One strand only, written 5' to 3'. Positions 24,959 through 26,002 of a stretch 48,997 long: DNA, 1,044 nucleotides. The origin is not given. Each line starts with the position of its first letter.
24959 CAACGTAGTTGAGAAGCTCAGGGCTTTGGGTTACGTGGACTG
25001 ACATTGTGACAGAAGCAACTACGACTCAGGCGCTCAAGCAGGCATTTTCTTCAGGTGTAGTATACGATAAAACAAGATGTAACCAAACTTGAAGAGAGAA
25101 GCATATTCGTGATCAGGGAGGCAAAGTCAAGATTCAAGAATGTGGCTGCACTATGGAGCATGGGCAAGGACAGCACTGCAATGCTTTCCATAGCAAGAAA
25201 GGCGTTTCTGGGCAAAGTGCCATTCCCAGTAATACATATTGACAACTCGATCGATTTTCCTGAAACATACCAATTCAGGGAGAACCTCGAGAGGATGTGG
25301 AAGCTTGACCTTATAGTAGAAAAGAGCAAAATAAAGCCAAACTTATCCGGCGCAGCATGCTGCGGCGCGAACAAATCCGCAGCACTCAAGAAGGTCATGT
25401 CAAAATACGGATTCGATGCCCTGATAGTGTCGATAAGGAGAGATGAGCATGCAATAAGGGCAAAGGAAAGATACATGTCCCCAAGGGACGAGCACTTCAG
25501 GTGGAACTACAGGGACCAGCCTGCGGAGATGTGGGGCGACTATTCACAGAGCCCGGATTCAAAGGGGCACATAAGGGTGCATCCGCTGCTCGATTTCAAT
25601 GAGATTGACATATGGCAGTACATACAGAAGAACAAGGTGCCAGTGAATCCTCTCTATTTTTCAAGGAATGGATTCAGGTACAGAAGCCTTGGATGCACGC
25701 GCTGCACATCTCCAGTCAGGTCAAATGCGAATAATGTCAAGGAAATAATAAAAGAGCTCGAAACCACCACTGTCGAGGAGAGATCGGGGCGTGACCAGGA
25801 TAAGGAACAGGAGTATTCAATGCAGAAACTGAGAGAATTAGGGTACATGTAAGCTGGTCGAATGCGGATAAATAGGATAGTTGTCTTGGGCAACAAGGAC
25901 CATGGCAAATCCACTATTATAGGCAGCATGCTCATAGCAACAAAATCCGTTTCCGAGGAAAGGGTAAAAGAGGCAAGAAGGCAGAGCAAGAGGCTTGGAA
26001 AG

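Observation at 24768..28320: An RHH regulator, CysD and a CysH-fold paralog in one locus all end in the same KLR[AE]LGY tail, next to a CysN-type GTPase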

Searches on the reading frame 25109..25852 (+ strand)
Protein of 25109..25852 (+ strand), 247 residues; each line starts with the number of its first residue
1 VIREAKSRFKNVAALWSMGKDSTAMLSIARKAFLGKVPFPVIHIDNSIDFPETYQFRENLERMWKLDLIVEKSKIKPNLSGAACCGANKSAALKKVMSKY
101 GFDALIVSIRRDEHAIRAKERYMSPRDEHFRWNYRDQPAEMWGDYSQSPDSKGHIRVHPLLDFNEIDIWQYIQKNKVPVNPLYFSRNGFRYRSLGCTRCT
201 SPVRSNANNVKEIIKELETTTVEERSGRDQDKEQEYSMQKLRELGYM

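Call 3: search_protein_families(library=pfam, proteins=[window:25109-25852:+], max_evalue=0.01)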
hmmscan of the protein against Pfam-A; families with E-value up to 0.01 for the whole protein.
window:25109-25852:+ (247 aa): 1 family
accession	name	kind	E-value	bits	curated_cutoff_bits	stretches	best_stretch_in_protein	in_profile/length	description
PF01507.26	PAPS_reduct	-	1.2e-36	126.8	22.5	1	12-202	2-175/175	Phosphoadenosine phosphosulfate reductase domain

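Call 4: search_protein_families(library=ncbifam, proteins=[window:25109-25852:+], max_evalue=0.01)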
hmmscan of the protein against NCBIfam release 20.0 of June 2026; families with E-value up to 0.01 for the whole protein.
window:25109-25852:+ (247 aa): 15 families
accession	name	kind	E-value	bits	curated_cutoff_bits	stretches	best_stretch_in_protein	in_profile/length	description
NF003587.0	PRK05253.1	subfamily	1e-81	274.5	195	2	2-186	20-212/301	sulfate adenylyltransferase subunit CysD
TIGR02039.1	CysD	subfamily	7.4e-60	203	396.6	2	1-186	11-204/294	sulfate adenylyltransferase, small subunit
NF009214.0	PRK12563.1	equivalog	3.4e-59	200.8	413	2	2-186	35-227/317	sulfate adenylyltransferase subunit CysD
NF002537.0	PRK02090.1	equivalog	1.8e-19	70.3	154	1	6-208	36-221/244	phosphoadenylyl-sulfate reductase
TIGR02055.1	APS_reductase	subfamily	2.8e-15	56.6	235.3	1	81-208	77-176/194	adenylylsulfate reductase, thioredoxin dependent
NF006327.0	PRK08557.1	equivalog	3.3e-14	52.5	366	1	154-218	313-373/415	hypothetical protein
TIGR00434.1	cysH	subfamily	4e-14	53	165.1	1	152-207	144-195/214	phosophoadenylyl-sulfate reductase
NF006351.0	PRK08576.1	equivalog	1.9e-13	49.8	290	1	8-202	235-404/436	hypothetical protein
NF010366.0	PRK13795.1-1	equivalog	6.5e-13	47.7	745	2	12-74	269-330/667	hypothetical protein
TIGR02057.1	PAPS_reductase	equivalog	5e-12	46.2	254.2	1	33-208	48-207/224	phosphoadenosine phosphosulfate reductase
NF010367.0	PRK13795.1-2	equivalog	5.4e-11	41.6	456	1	2-202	234-418/584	hypothetical protein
NF010368.0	PRK13795.1-3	equivalog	4.8e-10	38.3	588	2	149-218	374-439/635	hypothetical protein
NF010369.0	PRK13795.1-4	equivalog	1.8e-07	29.8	1086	1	3-64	244-304/633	hypothetical protein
TIGR00424.1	APS_reduc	equivalog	1.1e-05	24.3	553.2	1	156-204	256-300/464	5'-adenylylsulfate reductase, thioredoxin-independent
TIGR02432.1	lysidine_TilS_N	equivalog_domain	0.0051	16.7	93.6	0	17-179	7-167/189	tRNA lysidine(34) synthetase TilS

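Call 15: search_solved_structures(query=window:25109-25852:+, max_evalue=0.001, show_alignments=2)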
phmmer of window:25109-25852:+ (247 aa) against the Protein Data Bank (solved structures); distinct sequences matched with E-value up to 0.001: 7.
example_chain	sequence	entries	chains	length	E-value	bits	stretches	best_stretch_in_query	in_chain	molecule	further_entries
1zun_A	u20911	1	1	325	1.1e-47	165.6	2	2-186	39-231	Sulfate adenylyltransferase subunit 2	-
7lhr_A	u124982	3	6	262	6.6e-05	25.6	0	155-204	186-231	Phosphoadenosine phosphosulfate reductase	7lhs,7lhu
8rom_A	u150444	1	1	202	9.9e-05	25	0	149-194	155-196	FAD synthase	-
2o8v_A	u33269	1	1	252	0.00057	22.5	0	151-199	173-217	Phosphoadenosine phosphosulfate reductase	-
2goy_A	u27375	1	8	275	0.00062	22.4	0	135-208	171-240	adenosine phosphosulfate reductase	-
8ron_A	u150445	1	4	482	0.00077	22.1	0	150-196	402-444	Isoform 2 of FAD synthase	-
1sur_A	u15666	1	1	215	0.00087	21.9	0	151-184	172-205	PAPS REDUCTASE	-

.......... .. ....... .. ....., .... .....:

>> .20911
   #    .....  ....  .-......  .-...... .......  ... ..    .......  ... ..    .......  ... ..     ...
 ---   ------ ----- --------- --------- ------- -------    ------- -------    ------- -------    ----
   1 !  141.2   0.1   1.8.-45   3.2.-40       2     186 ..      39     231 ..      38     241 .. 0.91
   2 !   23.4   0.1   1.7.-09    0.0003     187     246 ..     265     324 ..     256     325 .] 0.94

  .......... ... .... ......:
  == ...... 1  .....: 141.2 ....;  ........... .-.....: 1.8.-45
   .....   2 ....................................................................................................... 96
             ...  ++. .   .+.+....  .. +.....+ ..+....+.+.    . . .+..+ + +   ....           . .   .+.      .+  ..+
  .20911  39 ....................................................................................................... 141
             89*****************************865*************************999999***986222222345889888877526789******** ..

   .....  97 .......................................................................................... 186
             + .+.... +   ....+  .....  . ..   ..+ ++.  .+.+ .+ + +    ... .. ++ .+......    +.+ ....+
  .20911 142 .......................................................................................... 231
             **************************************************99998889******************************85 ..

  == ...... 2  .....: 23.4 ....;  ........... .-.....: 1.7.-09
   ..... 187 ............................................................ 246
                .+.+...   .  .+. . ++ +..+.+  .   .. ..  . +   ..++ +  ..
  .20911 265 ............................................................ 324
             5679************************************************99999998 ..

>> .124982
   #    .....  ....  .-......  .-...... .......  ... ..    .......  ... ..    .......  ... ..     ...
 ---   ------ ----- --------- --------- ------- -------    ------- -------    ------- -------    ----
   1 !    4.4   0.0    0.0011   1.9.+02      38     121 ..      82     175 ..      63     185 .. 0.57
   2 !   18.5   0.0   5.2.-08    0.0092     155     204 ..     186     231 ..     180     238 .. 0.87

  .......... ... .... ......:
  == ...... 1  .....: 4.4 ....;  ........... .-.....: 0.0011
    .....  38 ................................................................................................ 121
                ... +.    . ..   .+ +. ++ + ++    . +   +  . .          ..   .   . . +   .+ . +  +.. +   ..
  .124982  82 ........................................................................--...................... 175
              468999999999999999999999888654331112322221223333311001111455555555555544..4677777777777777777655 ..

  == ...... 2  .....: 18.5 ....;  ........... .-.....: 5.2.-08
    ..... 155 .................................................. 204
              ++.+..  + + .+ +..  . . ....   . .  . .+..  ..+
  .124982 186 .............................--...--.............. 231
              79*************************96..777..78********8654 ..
